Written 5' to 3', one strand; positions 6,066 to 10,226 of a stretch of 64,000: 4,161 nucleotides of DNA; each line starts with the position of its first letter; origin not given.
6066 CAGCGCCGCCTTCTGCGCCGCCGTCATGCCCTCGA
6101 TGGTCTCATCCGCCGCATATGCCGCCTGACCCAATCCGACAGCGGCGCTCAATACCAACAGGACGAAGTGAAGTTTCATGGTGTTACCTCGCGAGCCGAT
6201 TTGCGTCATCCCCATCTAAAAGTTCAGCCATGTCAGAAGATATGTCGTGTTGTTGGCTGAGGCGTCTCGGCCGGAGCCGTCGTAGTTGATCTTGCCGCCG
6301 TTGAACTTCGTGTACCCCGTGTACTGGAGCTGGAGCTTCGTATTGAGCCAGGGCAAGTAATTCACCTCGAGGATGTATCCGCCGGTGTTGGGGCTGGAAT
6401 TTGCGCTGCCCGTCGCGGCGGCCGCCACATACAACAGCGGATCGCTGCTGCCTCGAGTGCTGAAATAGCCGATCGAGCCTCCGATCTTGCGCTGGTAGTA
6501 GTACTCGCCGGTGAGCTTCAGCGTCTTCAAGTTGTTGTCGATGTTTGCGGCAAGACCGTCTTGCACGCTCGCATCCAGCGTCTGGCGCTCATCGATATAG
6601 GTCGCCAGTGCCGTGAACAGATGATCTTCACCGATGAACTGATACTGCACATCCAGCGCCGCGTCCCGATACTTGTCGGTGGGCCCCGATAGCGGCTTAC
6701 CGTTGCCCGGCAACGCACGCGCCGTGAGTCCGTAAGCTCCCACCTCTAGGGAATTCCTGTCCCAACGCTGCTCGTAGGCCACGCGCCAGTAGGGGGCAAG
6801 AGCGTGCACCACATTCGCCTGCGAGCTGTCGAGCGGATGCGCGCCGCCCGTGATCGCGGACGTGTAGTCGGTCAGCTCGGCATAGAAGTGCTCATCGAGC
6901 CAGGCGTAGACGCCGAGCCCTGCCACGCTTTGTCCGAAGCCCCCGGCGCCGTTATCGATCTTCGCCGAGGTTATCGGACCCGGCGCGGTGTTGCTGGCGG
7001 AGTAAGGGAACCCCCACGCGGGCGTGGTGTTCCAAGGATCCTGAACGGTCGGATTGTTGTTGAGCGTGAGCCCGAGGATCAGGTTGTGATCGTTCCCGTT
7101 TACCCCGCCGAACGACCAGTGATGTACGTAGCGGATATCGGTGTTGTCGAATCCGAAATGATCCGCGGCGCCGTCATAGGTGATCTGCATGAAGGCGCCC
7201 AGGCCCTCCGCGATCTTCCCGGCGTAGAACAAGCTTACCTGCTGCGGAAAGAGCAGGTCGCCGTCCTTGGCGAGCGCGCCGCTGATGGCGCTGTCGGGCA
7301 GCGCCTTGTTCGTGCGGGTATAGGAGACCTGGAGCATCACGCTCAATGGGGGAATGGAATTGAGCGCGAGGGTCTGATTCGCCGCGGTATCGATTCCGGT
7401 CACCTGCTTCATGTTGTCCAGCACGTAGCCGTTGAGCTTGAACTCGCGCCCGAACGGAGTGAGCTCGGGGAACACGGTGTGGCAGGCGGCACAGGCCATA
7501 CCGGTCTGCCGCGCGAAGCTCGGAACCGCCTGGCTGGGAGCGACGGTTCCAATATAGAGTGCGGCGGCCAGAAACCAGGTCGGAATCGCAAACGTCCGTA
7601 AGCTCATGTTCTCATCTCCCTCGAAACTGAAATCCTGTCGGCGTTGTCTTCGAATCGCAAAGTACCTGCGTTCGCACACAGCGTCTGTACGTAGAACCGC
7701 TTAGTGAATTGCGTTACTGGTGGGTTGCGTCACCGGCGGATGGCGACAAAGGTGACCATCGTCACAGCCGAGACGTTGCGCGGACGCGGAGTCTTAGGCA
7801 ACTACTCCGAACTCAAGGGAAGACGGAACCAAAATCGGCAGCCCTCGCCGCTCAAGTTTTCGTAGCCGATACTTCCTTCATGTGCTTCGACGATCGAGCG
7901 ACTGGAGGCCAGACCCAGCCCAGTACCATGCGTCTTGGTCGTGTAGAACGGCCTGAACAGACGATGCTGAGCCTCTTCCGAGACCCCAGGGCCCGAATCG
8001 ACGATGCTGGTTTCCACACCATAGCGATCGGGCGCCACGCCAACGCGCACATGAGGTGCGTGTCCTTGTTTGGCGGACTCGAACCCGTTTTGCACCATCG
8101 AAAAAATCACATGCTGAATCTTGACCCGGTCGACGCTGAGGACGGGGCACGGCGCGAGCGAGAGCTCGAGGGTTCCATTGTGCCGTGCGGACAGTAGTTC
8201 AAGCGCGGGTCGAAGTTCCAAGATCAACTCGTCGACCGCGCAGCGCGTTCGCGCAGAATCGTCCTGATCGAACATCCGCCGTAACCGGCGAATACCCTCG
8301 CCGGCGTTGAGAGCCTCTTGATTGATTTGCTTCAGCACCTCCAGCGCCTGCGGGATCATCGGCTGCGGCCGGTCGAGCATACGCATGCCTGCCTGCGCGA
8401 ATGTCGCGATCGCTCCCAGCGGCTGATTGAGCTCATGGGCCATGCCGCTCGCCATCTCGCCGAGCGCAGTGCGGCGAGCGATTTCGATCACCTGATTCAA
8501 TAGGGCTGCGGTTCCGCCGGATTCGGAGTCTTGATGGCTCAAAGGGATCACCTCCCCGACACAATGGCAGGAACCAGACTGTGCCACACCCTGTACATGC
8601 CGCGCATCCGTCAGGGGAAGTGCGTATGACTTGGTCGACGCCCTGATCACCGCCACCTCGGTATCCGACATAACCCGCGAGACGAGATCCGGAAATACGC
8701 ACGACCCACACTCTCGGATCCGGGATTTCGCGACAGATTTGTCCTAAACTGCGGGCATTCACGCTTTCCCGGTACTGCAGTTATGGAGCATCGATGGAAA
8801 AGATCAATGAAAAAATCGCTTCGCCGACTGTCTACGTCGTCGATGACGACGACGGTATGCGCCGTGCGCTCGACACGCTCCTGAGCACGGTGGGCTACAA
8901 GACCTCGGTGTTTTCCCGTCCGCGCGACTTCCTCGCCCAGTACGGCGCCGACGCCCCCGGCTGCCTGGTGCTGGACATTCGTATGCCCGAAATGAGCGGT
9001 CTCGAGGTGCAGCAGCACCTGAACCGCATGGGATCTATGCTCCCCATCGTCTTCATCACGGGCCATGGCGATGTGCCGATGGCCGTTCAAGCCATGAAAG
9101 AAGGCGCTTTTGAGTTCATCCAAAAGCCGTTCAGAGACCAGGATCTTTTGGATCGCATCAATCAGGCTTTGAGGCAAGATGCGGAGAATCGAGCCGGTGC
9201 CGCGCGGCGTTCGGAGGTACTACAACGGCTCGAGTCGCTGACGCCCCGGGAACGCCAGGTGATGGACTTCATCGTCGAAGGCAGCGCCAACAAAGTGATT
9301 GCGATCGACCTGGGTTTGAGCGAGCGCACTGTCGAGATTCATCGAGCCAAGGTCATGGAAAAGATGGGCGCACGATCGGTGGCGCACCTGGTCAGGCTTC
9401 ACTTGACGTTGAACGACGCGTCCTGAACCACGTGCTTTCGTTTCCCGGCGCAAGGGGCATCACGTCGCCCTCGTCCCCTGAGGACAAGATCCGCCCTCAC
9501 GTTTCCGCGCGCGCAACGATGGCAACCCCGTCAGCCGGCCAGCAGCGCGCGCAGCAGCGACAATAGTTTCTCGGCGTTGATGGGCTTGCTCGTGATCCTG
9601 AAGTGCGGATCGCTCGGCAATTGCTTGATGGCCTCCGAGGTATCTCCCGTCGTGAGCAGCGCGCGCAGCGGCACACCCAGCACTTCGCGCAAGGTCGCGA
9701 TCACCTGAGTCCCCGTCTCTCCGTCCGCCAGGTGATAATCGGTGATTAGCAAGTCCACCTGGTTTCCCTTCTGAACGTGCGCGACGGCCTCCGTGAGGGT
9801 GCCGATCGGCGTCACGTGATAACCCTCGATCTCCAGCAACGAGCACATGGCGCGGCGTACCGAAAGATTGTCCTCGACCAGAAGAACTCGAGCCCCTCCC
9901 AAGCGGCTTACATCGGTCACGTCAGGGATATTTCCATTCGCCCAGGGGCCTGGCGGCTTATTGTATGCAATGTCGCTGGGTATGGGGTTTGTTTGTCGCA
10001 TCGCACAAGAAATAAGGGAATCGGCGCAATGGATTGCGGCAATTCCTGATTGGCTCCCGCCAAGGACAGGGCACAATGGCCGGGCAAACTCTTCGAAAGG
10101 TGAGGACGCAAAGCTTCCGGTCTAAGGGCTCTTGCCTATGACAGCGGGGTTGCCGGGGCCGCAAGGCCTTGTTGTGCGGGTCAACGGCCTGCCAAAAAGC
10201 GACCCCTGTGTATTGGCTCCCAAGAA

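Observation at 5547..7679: Cyc2-like fused cytochrome-porin followed by a dihaem cytochrome c4: candidate extracellular Fe(II)-oxidation module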

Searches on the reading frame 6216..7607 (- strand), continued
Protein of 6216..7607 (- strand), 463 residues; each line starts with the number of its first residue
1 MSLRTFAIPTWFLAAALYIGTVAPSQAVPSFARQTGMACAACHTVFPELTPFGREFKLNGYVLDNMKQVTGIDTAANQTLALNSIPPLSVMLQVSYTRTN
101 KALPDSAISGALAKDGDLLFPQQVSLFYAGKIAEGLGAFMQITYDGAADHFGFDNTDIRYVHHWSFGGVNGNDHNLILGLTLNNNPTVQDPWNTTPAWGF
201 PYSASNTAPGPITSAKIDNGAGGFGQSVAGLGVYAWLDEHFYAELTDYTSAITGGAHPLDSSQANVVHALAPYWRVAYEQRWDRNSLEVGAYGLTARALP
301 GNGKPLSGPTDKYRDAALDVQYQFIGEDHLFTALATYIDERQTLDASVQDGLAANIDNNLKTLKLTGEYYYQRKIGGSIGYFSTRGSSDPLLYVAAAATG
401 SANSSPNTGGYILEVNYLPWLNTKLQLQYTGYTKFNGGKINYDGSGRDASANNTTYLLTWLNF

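Call 41: get_annotated_region(hit=H6, flank=6000)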
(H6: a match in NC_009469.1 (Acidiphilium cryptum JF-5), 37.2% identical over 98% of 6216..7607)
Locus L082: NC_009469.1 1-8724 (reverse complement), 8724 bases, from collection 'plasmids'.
description: Acidiphilium cryptum JF-5 plasmid pACRY03, complete sequence
organism: Acidiphilium cryptum JF-5 (NCBI taxid 349163)
taxonomy: Bacteria; Pseudomonadota; Alphaproteobacteria; Rhodospirillales; Acetobacteraceae; Acidiphilium; Acidiphilium cryptum; Acidiphilium cryptum JF-5
host: -; source: -; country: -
typing (MOB-suite, as given by PLSDB): conjugative; replicon rep_cluster_296; relaxase MOBF; mating-pair formation MPF_T
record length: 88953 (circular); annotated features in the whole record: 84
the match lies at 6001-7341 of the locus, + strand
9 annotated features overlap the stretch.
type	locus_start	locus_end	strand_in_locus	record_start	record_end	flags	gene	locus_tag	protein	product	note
CDS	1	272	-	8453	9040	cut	pdxT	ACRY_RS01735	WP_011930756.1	pyridoxal 5'-phosphate synthase glutaminase subunit PdxT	GO:0042823 - pyridoxal phosphate biosynthetic process [Evidence IEA]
CDS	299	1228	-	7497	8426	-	pdxS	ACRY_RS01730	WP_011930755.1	pyridoxal 5'-phosphate synthase lyase subunit PdxS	GO:0042823 - pyridoxal phosphate biosynthetic process [Evidence IEA]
CDS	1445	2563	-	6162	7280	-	-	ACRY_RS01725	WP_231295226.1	Rid family hydrolase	-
CDS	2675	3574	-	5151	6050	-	-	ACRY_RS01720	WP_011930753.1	U32 family peptidase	GO:0006744 - ubiquinone biosynthetic process [Evidence IEA]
CDS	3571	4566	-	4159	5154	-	-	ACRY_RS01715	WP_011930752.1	peptidase U32 family protein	-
CDS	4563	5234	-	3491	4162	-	-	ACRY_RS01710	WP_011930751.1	SCP2 sterol-binding domain-containing protein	-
CDS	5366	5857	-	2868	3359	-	-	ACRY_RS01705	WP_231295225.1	transposase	GO:0006313 - DNA transposition [Evidence IEA]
CDS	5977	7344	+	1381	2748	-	-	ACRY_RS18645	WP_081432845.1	hypothetical protein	-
CDS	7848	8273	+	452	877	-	-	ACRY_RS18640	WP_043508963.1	c-type cytochrome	-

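Call 53: find_encoding_contigs(protein=window:6216-7607:-, flank=3000, max_places=4)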
Protein window:6216-7607:- (463 aa): 3 contigs read that carry it; 1 place shown.
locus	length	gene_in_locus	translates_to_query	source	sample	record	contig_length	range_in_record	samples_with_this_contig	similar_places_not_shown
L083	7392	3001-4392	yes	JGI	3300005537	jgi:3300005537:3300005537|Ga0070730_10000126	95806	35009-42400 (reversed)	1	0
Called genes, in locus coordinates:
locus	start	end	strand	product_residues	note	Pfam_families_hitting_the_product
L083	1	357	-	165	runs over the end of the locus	-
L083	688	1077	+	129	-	PF00072:Response_reg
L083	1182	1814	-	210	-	PF00072:Response_reg, PF08281:Sigma70_r4_2 (weak), PF00196:GerE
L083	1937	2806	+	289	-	PF00512:HisKA (weak), PF02518:HATPase_c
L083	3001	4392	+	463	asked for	-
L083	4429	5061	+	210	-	PF00034:Cytochrom_C (weak), PF13442:Cytochrome_CBB3 (weak), PF00034:Cytochrom_C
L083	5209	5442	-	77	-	-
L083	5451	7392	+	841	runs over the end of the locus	PF05227:CHASE3, PF01590:GAF, PF13185:GAF_2, PF13492:GAF_3 (weak), PF00990:GGDEF, PF00563:EAL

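Call 66: get_annotated_region(hit=H1, flank=5000)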
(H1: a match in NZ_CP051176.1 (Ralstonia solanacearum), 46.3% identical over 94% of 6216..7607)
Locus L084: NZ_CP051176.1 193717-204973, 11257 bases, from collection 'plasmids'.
description: Ralstonia solanacearum strain Rs5 plasmid pUW576mp, complete sequence
organism: Ralstonia solanacearum (NCBI taxid 305)
taxonomy: Bacteria; Pseudomonadota; Betaproteobacteria; Burkholderiales; Burkholderiaceae; Ralstonia; Ralstonia solanacearum
host: -; source: Whole organism,tomato; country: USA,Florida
typing (MOB-suite, as given by PLSDB): mobilizable; relaxase MOBP,MOBP
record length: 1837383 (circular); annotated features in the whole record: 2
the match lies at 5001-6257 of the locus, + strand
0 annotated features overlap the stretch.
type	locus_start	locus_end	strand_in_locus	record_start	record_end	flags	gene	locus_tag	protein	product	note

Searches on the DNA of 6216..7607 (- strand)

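Call 75: search_rna_families(sources=[L001, L002, L003, L005, L007, L008, L009, L010], threshold=gathering)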
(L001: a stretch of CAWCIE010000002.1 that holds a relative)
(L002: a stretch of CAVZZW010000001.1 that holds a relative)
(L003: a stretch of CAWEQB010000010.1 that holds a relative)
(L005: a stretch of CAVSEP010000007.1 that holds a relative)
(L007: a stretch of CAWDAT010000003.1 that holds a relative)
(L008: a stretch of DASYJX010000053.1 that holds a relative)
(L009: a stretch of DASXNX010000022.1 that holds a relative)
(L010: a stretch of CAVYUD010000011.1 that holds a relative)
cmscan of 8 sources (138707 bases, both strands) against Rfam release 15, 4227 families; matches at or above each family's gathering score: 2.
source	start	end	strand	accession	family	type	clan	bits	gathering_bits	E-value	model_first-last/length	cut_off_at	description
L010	14362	14434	-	RF00005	tRNA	Gene; tRNA;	CL00001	73.5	29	7.4e-14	1-71/71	no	tRNA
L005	6010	6083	+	RF00005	tRNA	Gene; tRNA;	CL00001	64.4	29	2.3e-11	1-71/71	no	tRNA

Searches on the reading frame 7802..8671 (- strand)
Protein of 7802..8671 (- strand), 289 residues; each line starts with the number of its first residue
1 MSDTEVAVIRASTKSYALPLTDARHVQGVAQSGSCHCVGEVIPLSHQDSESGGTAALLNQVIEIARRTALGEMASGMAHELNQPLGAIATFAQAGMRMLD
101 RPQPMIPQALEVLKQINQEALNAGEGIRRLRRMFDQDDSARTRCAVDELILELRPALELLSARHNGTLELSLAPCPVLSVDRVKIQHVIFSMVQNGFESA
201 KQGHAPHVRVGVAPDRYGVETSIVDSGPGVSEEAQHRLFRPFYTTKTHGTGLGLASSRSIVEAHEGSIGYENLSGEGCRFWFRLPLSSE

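Call 3: search_protein_families(library=pfam, proteins=[window:7802-8671:-], max_evalue=0.01)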
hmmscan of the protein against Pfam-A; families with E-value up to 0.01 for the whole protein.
window:7802-8671:- (289 aa): 2 families
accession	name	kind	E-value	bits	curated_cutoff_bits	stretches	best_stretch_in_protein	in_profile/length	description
PF02518.31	HATPase_c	-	1.4e-21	77.5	26.4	1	181-287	2-110/111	Histidine kinase-, DNA gyrase B-, and HSP90-like ATPase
PF00512.31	HisKA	-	9.6e-07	29.2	26.9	1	70-131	2-58/66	His Kinase A (phospho-acceptor) domain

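Call 4: search_protein_families(library=ncbifam, proteins=[window:7802-8671:-], max_evalue=0.01)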
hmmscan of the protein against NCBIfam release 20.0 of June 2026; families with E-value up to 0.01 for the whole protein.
window:7802-8671:- (289 aa): 74 families (the best 25 are shown)
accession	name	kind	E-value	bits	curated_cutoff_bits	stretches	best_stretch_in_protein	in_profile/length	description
NF041777.1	sens_FixL_Rhizob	equivalog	6.5e-43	147.1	850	1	32-288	224-483/485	sensor protein FixL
NF008468.0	PRK11360.1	equivalog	3.3e-32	111.6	646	1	59-288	385-610/616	two-component system sensor histidine kinase AtoS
NF040750.1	tetrathio_HK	equivalog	7.3e-29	100.7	750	1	61-274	328-542/555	tetrathionate respiration histidine kinase TtrS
NF010411.0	PRK13837.1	equivalog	1e-26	93.2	647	1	36-288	419-677/828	two-component system VirA-like sensor kinase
NF052574.1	HisKinEspCMyxo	equivalog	1.6e-23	82.8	1200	1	55-286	402-637/785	serine histidine kinase EspC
NF007688.0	PRK10364.1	equivalog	1.1e-22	80.4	479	1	175-287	342-452/460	two-component system sensor histidine kinase ZraS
NF047794.1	HisKinPtgB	equivalog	3.1e-22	78.6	1000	1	59-268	431-637/656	two-component system sensor histidine kinase PgtB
TIGR02956.1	TMAO_torS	equivalog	1.7e-19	69.4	676.5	1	157-287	547-683/967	TMAO reductase system sensor histidine kinase/response regulator TorS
NF046026.1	HisKinCckACaul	equivalog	1.2e-18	66.6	1000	1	63-287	295-533/678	cell cycle histidine kinase CckA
NF047466.1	hybrid_RR_LvrB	exception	2.6e-18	66.3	500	1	66-286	148-376/377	hybrid histidine kinase/response regulator LvrB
NF046044.1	PnpS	equivalog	2.8e-18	66.1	400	1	41-285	141-390/390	two-component system histidine kinase PnpS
TIGR02966.1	phoR_proteo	equivalog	2.9e-18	66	334.2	1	75-283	119-332/333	phosphate regulon sensor histidine kinase PhoR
TIGR02916.1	PEP_his_kin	equivalog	4.1e-18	65.3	300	1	163-285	558-679/679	XrtA/PEP-CTERM system histidine kinase PrsK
NF053867.1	SprKinKinDBac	equivalog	2.5e-17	62.5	775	1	69-288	285-499/500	sporulation kinase KinD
NF052573.1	HisKinEspAMyxo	equivalog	1.9e-16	59.3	1400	1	61-284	375-609/755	serine histidine kinase EspA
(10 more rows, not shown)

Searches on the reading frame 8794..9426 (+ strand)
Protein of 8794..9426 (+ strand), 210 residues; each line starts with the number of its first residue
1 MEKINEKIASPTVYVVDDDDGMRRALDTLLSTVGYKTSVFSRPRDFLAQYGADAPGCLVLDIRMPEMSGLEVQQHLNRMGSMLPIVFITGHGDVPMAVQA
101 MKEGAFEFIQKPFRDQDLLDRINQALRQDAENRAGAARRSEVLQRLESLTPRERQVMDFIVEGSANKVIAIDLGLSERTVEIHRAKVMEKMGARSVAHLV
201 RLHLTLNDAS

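Call 3: search_protein_families(library=pfam, proteins=[window:8794-9426:+], max_evalue=0.01)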
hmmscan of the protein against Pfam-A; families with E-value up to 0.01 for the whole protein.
window:8794-9426:+ (210 aa): 4 families
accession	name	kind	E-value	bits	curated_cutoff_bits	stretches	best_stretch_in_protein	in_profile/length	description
PF00072.30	Response_reg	-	1.4e-28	99.7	30.2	1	13-123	1-111/111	Response regulator receiver domain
PF00196.25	GerE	-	2.1e-19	69.3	23.5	1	147-202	1-56/57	Bacterial regulatory proteins, luxR family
PF08281.18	Sigma70_r4_2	-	8.2e-07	29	25.7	1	141-191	3-54/54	Sigma-70, region 4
PF06490.17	FleQ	-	0.003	18.3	22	1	13-125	2-106/108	Flagellar regulatory protein FleQ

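Call 4: search_protein_families(library=ncbifam, proteins=[window:8794-9426:+], max_evalue=0.01)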
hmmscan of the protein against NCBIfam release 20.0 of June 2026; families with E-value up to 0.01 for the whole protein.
window:8794-9426:+ (210 aa): 112 families (the best 25 are shown)
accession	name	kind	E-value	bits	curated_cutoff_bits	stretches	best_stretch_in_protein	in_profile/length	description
NF006900.1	PRK09390.1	equivalog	1.5e-74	250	255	1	11-205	5-199/203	response regulator FixJ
NF040749.1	tetrathio_RR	equivalog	6.2e-55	185.9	290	1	13-201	2-186/191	tetrathionate respiration response regulator TtrR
NF047793.1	ResRegPgtA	equivalog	3.8e-32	111.6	650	1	12-143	7-138/414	two-component system response regulator PgtA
NF011896.0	PRK15369.1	equivalog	2.6e-24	86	242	1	14-203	7-204/211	two component system response regulator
TIGR01818.1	ntrC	equivalog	3.6e-23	82.1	558.6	1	13-142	1-130/463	nitrogen regulation protein NR(I)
NF008469.0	PRK11361.1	equivalog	4.7e-22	78.3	714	1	11-128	5-122/461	acetoacetate metabolism transcriptional regulator AtoC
NF008176.1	PRK10923.1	equivalog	4.8e-22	78.2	620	1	12-135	5-128/469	nitrogen regulation protein NR(I)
NF045944.1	ResRegRpaBCyano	equivalog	8.9e-22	77.6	330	1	15-144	2-132/229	response regulator transcription factor RpaB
NF051870.1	NAssimRespRegNtrX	equivalog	4.2e-21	75.4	600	1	13-142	4-135/452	nitrogen assimilation response regulator NtrX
NF040689.1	MtrAB_MtrA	equivalog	2.7e-20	72.7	300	1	13-139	1-126/219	MtrAB system response regulator MtrA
NF007935.0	PRK10651.1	equivalog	7.7e-20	71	250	1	11-195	7-202/216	two-component system response regulator NarL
NF052445.1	RespRegMctR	equivalog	2.2e-19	69.7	300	1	42-204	35-200/205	two-component system response regulator MctR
NF007685.0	PRK10360.1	equivalog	7.9e-18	65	258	1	38-199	31-188/196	response regulator transcription factor UhpA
NF011695.0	PRK15115.1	equivalog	1.4e-17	63.6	763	1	12-145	8-140/445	two-component system response regulator GlrR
NF041946.1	LuxO_transreg_Vib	equivalog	4.4e-17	62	800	1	25-137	11-123/463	quorum-sensing sigma-54 dependent transcriptional regulator LuxO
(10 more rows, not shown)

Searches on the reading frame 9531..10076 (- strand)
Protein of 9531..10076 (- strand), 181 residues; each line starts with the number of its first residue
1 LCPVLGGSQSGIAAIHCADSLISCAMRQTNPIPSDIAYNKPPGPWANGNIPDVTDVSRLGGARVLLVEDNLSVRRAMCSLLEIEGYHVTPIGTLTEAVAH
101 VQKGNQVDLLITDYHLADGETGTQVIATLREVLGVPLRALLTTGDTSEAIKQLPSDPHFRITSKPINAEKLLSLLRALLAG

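Call 3: search_protein_families(library=pfam, proteins=[window:9531-10076:-], max_evalue=0.01)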
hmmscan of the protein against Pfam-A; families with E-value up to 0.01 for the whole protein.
window:9531-10076:- (181 aa): 1 family
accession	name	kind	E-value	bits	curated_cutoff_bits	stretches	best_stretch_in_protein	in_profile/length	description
PF00072.30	Response_reg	-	2e-11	44.4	30.2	1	64-175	1-110/111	Response regulator receiver domain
